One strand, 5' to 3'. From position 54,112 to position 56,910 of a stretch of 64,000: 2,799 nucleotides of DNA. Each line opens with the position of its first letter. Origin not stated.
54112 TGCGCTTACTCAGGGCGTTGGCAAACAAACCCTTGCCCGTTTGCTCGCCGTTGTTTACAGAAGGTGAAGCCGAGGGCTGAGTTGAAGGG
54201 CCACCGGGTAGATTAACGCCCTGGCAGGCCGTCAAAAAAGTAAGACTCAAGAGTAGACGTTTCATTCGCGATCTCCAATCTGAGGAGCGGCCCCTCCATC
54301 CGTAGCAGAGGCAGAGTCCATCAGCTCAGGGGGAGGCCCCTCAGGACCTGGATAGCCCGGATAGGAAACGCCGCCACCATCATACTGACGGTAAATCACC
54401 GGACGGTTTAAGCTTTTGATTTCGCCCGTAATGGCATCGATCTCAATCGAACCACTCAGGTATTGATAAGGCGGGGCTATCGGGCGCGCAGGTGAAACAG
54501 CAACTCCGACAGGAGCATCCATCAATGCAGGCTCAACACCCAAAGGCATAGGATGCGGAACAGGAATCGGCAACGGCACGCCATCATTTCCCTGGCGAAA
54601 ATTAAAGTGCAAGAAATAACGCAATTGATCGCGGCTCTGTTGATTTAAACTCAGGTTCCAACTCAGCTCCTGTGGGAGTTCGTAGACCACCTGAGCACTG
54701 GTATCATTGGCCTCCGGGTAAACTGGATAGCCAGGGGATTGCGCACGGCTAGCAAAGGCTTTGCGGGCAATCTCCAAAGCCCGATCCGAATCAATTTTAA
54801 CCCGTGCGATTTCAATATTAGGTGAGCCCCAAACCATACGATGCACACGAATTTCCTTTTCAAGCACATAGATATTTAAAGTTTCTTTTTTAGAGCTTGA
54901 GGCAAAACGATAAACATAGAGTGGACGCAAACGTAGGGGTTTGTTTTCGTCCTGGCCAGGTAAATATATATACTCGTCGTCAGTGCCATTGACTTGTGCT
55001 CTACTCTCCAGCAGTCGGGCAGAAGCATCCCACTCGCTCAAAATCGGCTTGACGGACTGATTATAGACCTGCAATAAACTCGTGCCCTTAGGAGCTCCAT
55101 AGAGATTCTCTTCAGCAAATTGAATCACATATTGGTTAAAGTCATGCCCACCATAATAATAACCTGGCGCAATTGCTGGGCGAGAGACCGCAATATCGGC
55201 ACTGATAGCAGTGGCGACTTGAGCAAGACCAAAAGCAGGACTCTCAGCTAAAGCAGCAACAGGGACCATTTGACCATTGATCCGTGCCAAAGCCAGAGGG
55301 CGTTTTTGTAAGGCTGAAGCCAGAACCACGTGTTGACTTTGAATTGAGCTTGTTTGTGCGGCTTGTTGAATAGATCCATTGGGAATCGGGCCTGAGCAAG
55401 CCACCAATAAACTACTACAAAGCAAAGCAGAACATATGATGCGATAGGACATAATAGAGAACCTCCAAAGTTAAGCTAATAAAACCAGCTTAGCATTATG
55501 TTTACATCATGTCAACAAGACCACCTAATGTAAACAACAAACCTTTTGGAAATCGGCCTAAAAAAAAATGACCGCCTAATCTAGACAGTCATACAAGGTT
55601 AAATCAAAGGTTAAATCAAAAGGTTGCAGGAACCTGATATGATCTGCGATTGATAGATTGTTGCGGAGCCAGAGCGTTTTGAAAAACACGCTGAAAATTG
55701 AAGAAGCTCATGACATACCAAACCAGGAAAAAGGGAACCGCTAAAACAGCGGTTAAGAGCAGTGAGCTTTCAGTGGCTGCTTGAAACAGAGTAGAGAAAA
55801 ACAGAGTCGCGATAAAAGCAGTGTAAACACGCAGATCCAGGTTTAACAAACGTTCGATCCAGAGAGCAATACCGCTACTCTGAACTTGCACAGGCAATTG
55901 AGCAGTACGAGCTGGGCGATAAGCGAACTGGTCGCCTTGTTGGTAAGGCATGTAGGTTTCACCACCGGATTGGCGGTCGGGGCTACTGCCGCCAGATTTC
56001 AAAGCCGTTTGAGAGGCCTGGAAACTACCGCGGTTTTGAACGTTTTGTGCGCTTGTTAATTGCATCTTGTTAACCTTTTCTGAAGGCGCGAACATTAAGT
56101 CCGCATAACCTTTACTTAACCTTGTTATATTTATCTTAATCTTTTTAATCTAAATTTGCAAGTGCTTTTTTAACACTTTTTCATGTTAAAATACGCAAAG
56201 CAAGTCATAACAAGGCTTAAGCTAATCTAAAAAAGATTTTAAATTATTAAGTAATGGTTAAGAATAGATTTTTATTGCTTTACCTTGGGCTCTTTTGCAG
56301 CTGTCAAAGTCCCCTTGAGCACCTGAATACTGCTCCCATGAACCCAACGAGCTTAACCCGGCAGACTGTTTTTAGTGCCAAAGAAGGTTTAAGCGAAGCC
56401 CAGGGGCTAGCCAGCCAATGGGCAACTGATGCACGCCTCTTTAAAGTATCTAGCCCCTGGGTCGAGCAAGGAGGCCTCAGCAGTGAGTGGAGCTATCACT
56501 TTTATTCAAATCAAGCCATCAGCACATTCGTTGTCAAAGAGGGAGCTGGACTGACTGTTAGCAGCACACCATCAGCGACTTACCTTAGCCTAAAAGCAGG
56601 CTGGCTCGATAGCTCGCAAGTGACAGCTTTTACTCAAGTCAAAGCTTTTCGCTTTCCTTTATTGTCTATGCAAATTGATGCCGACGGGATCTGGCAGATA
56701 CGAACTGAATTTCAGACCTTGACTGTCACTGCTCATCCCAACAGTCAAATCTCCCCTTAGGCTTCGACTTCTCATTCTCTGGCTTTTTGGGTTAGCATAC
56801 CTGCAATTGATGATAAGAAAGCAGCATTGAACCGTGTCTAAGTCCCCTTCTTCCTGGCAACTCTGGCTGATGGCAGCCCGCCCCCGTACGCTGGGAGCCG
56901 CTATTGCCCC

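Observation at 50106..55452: Four-gene envelope module: two tandem paralogous lipoproteins, an XRE-HTH/TPR regulator and a VWA lipoprotein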

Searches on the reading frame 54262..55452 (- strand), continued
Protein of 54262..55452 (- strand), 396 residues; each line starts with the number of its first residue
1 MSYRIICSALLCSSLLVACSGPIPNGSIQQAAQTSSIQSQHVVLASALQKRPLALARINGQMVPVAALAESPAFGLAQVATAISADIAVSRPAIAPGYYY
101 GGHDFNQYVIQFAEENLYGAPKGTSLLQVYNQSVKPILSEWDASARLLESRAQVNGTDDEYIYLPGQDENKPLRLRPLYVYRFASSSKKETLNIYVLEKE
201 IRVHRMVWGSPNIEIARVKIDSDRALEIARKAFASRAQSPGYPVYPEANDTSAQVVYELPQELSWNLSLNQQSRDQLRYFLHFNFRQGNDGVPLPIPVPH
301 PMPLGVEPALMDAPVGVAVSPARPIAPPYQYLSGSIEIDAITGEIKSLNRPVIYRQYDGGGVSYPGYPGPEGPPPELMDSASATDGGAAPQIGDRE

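Call 35: find_encoding_contigs(protein=P0091, flank=8000, max_places=1)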
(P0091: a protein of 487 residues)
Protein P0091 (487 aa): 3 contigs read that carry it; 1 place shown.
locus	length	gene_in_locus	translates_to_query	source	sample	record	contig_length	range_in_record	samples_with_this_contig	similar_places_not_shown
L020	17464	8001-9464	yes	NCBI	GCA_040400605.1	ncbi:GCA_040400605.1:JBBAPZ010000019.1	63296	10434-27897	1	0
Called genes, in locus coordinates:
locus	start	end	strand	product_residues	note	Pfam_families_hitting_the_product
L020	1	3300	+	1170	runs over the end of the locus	PF00069:Pkinase, PF07714:PK_Tyr_Ser-Thr, PF13424:TPR_12 (faint), PF13191:AAA_16, PF13401:AAA_22 (weak)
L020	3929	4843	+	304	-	PF01471:PG_binding_1, PF03734:YkuD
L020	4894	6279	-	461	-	PF01555:N6_N4_Mtase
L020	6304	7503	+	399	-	PF03734:YkuD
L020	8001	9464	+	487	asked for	-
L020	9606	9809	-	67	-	-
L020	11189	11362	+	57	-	-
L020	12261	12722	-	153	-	-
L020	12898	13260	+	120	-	-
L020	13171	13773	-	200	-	-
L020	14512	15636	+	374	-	PF13090:PP_kinase_C (faint), PF13091:PLDc_2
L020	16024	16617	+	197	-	-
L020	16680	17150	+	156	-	PF19480:DUF6016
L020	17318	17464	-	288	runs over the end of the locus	PF00667:FAD_binding_1 (faint), PF00175:NAD_binding_1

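Call 36: find_encoding_contigs(protein=P0078, flank=8000, max_places=1)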
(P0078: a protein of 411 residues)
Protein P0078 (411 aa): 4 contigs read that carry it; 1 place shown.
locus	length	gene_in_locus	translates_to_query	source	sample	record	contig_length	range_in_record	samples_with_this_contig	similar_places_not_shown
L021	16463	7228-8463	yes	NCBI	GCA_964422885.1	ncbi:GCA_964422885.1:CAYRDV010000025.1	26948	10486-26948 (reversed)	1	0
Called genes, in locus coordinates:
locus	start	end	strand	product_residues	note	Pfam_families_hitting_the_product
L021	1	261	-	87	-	?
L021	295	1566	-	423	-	PF02737:3HCDH_N, PF00725:3HCDH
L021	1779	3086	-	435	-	PF13349:DUF4097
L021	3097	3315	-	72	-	-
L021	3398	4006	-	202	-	-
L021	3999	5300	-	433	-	-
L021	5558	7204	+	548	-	PF12450:vWF_A, PF00092:VWA, PF13519:VWA_2, PF13768:VWA_3, PF12034:YfbK_C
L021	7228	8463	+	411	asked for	-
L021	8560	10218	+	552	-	PF12450:vWF_A, PF00092:VWA, PF13519:VWA_2, PF13768:VWA_3, PF12034:YfbK_C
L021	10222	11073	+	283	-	-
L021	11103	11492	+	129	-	-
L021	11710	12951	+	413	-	PF00079:Serpin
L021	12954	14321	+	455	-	PF00079:Serpin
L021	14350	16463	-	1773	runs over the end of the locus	PF00069:Pkinase, PF07714:PK_Tyr_Ser-Thr, PF13191:AAA_16, PF25503:TPR_CHK1 (faint), PF01590:GAF, PF13185:GAF_2, PF02518:HATPase_c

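Call 37: find_encoding_contigs(protein=P0089, flank=8000, max_places=1)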
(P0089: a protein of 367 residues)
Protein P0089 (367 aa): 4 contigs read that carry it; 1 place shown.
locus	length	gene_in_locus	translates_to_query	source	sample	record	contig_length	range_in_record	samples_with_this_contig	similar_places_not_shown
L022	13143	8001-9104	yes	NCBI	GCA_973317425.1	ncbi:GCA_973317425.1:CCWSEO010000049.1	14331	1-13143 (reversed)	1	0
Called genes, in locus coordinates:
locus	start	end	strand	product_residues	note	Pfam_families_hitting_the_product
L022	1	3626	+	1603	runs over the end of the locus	?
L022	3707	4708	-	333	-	PF00355:Rieske, PF19112:VanA_C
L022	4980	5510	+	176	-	-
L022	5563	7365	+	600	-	-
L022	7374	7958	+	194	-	-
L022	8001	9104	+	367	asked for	-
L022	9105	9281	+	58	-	-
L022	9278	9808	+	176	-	PF00929:RNase_T, PF16473:Rv2179c-like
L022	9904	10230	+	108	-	PF02617:ClpS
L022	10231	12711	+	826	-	PF02861:Clp_N, PF00004:AAA, PF13191:AAA_16 (weak), PF17871:AAA_lid_9, PF00004:AAA, PF07724:AAA_2, PF07728:AAA_5, PF10431:ClpB_D2-small, +8 more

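Call 38: find_encoding_contigs(protein=P0076, flank=8000, max_places=1)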
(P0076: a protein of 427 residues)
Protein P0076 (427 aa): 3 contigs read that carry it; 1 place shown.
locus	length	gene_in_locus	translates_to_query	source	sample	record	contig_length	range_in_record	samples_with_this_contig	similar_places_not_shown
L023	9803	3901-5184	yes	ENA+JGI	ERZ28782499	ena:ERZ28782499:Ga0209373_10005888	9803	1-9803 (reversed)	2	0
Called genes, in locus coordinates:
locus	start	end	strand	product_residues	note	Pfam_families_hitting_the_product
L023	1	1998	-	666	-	?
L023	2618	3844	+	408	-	-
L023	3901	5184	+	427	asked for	-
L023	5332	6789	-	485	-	PF06808:DctM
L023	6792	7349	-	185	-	PF04290:DctQ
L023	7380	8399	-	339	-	PF03480:DctP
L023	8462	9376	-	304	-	PF16811:TAtT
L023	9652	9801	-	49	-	?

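Call 45: search_protein_families(library=pfam, alignment_id=A1, max_evalue=1)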
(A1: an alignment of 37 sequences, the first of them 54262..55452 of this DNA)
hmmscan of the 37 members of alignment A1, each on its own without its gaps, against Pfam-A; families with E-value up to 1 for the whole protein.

A. member 1, window:54262-55452:- (396 aa): 1 family
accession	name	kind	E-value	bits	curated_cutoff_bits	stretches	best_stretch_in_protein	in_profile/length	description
PF03413.25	PepSY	-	0.18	12.6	24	0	336-345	47-56/60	Peptidase propeptide and YPEB domain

B. families by the number of members that match (of 37 scanned): 6 families
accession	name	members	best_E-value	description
PF03413.25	PepSY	14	0.0027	Peptidase propeptide and YPEB domain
PF23679.1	UPA-FIIND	3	0.035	UPA-FIIND domain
PF04637.17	Herpes_pp85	2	0.34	Herpesvirus phosphoprotein 85 (HHV6-7 U14/HCMV UL25)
PF02049.23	FliE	1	0.087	Flagellar hook-basal body complex protein FliE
PF25394.1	PEX6_vert_N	1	0.097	PEX6 N-terminal domain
PF02382.20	RTX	1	0.23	N-terminal domain in RTX protein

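Call 46: search_solved_structures(query=A1, max_evalue=10)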
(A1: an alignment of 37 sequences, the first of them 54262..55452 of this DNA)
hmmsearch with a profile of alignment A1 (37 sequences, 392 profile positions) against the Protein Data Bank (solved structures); distinct sequences matched with E-value up to 10: 2.
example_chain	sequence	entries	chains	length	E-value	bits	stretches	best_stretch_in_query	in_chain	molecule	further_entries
6adq_K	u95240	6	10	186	0.6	12.4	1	7-67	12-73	LpqE protein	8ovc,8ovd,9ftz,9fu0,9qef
8p2a_A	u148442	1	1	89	0.64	12.3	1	316-346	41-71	FMN-binding domain-containing protein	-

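Call 52: search_protein_families(library=pfam, proteins=[L022:5563-7365:+, L022:7374-7958:+, L022:4980-5510:+, L023:2618-3844:+, L021:10222-11073:+, L021:11103-11492:+, L019:2992-5667:+, L019:5667-6176:+, L019:7925-8740:-, L019:2063-2995:+], max_evalue=0.01)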
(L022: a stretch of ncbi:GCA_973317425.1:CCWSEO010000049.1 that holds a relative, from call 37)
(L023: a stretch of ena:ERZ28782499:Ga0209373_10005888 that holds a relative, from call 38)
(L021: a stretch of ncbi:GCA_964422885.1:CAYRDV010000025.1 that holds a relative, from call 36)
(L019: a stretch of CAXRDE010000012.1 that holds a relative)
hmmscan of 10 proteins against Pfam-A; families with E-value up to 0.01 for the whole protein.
L022:5563-7365:+ (600 aa): 1 family
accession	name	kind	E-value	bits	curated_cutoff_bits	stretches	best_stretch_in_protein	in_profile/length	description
PF01590.32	GAF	-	0.00024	22.1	22.4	0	199-279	62-133/133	GAF domain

L022:7374-7958:+ (194 aa): 0 families

L022:4980-5510:+ (176 aa): 0 families

L023:2618-3844:+ (408 aa): 1 family
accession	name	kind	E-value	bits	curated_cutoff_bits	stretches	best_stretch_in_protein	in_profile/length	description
PF10109.15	Phage_TAC_7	-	0.0066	16.9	25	0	12-49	40-77/79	Phage tail assembly chaperone proteins, E, or 41 or 14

L021:10222-11073:+ (283 aa): 1 family
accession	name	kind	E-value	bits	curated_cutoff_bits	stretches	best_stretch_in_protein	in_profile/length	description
PF05965.19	FYRC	-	0.0023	18.5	21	0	238-274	10-41/84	F/Y rich C-terminus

L021:11103-11492:+ (129 aa): 0 families

L019:2992-5667:+ (891 aa): 4 families
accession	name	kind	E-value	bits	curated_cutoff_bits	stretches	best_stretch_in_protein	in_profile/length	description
PF01074.27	Glyco_hydro_38N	-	1.4e-30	107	25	1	8-254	2-256/270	Glycosyl hydrolases family 38 N-terminal domain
PF09261.16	Alpha-mann_mid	-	5.9e-11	42.8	31.1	1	279-369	5-93/96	Alpha mannosidase middle domain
PF17677.7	Glyco_hydro38C2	-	1.1e-05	25.9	22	1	803-883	2-72/72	Glycosyl hydrolases family 38 C-terminal beta sandwich domain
PF07748.19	Glyco_hydro_38C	-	0.00013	22.8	25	1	502-695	1-173/206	Glycosyl hydrolases family 38 C-terminal domain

L019:5667-6176:+ (169 aa): 1 family
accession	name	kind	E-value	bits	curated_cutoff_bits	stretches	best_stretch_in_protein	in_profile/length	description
PF02561.19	FliS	-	8.6e-38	129.6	26.7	1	32-144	2-114/115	Flagellar protein FliS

L019:7925-8740:- (271 aa): 5 families
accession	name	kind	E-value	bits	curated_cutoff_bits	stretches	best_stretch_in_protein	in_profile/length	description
PF00132.30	Hexapep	-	1.7e-26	91.2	27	3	110-144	2-36/36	Bacterial transferase hexapeptide (six repeats)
PF13720.11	Acetyltransf_11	-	3.2e-24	85.6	24.5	1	181-264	1-82/82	Udp N-acetylglucosamine O-acyltransferase; Domain 2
PF25084.1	LbH_EIF2B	-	1.6e-07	31.8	54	0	62-152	17-103/105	EIF2B subunit epsilon LbH domain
PF21711.3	DCTN5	-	1.2e-05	25.5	40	0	8-71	90-148/182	Dynactin subunit 5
PF25087.1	GMPPB_C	-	0.00012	22.2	39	0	15-54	7-46/110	GMPPB C-terminal domain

L019:2063-2995:+ (310 aa): 1 family
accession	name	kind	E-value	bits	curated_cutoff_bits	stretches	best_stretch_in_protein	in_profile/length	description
PF01063.24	Aminotran_4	-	8.3e-56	189.8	28.5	1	35-273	2-223/223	Amino-transferase class IV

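Call 71: search_protein_families(library=padloc, proteins=[window:54262-55452:-], max_evalue=0.01)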
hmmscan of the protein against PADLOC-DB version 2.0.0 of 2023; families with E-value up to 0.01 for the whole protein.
window:54262-55452:- (396 aa): 0 families

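Call 76: find_related_loci(query=A5, collection=metagenome_contigs, flank=8000)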
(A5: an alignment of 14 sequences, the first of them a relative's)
Query A5 (411 aa) in metagenome_contigs; peptide patterns used: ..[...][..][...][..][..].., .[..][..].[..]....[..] (x = any residue, [..] = any of these).
92 stretches matched a pattern; 5 encode a relative of the query (tblastn E <= 1e-3); 5 distinct loci.
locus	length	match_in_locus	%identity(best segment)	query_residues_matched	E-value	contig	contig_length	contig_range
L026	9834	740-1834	47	47-382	3e-92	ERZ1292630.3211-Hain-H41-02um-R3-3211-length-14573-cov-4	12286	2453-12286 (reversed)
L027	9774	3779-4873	47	47-382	2e-92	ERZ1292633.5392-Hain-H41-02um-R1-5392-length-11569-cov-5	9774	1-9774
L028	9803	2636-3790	40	4-403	8e-76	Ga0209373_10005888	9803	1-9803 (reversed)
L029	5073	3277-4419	37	1-406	7e-63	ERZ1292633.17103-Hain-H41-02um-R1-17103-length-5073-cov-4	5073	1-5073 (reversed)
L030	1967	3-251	42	294-382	2e-12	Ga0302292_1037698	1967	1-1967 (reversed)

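Call 85: fold_search(model_id=the predicted structure, library=pdb)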
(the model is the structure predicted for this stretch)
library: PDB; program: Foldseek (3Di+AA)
matches with E <= 10: 667; with E <= 0.001: 0
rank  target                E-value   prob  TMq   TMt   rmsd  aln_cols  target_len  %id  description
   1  6zue_A                5.1e-02  0.20  0.10  0.04  19.8       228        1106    9  Crystal structure of human DDB1 bound to human DCAF1 (amino acid residues 1046-1396) (released 2021-07-28)
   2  9ivd_A                9.4e-02  0.23  0.12  0.06  25.4       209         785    8  Cryo-EM structure of CyclinD1 bound AMBRA1-DDB1 (released 2025-04-23)
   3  4a09_A                9.4e-02  0.13  0.10  0.04  19.2       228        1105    9  Structure of hsDDB1-drDDB2 bound to a 15 bp CPD-duplex (purine at D-1 position) at 3.1 A resolution (CPD 2) (released 2011-11-30)
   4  8qh5_B                1.0e-01  0.13  0.10  0.04  18.9       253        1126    7  CryoEM structure of UVSSA(VHS)-CSA-DDB1-DDA1 (released 2024-08-14)
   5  6snq                  1.3e-01  0.16  0.11  0.08  16.4       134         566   10  Crystal structures of human PGM1 isoform 2 (released 2020-04-08)
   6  9npa                  1.3e-01  0.04  0.08  0.06  25.1       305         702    9  Crystal structure of the inactive conformation of a glycoside hydrolase (CapGH2b) from the GH2 family in the space group (released 2025-11-12)
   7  9j6k_A                1.5e-01  0.11  0.11  0.05  19.2       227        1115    8  HBx complexed with DDB1 (released 2025-06-04)
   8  5hxb_Y                1.5e-01  0.12  0.10  0.04  18.1       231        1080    9  Cereblon in complex with DDB1, CC-885, and GSPT1 (released 2016-06-29)
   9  3ei1_A                1.5e-01  0.10  0.10  0.04  19.3       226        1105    9  Structure of hsDDB1-drDDB2 bound to a 14 bp 6-4 photoproduct containing DNA-duplex (released 2009-01-20)
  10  2b5l_A                1.5e-01  0.09  0.10  0.04  19.2       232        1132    8  Crystal Structure of DDB1 In Complex with Simian Virus 5 V Protein (released 2006-02-28)
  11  9npn_A                1.6e-01  0.03  0.07  0.05  25.1       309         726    9  Crystal structure of the inactive conformation of a glycoside hydrolase (CapGH2b - E465A Mutant) from the GH2 family i (released 2025-11-12)
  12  6xk9_B                1.7e-01  0.13  0.10  0.04  17.9       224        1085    7  Cereblon in complex with DDB1, CC-90009, and GSPT1 (released 2020-12-02)
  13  9npn_B                1.7e-01  0.04  0.09  0.06  25.1       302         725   10  Crystal structure of the inactive conformation of a glycoside hydrolase (CapGH2b - E465A Mutant) from the GH2 family i (released 2025-11-12)
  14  2b5m                  1.9e-01  0.12  0.10  0.05  19.7       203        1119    8  Crystal Structure of DDB1 (released 2006-02-28)
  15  9npl_F                1.9e-01  0.03  0.07  0.05  24.5       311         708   10  Crystal structure of the inactive conformation of a glycoside hydrolase (CapGH2b - E553Q Mutant) from the GH2 family i (released 2025-11-12)
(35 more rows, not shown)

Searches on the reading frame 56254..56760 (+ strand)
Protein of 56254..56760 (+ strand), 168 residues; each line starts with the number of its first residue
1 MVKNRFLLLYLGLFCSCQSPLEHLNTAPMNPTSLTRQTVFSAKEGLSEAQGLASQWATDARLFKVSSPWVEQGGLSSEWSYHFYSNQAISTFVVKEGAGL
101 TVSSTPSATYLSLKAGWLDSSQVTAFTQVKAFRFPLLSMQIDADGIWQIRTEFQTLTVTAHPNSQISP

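Call 4: search_protein_families(library=pfam, proteins=[window:56254-56760:+], max_evalue=0.1)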
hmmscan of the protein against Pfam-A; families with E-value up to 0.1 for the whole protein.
window:56254-56760:+ (168 aa): 2 families
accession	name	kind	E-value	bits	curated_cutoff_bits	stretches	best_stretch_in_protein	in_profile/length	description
PF02957.21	TT_ORF2-like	-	0.036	14.5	24.3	1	13-25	18-30/53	TT viral ORF2-like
PF25606.1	SH3b_P2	-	0.065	14.1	27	0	78-125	5-48/95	SH3b_P2 domain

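Call 6: search_protein_families(library=ncbifam, proteins=[window:56254-56760:+], max_evalue=0.1)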
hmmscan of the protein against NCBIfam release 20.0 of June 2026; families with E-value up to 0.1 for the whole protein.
window:56254-56760:+ (168 aa): 0 families

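Call 71: search_protein_families(library=padloc, proteins=[window:56254-56760:+], max_evalue=0.01)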
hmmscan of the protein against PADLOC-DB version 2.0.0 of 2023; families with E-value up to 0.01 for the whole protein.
window:56254-56760:+ (168 aa): 0 families
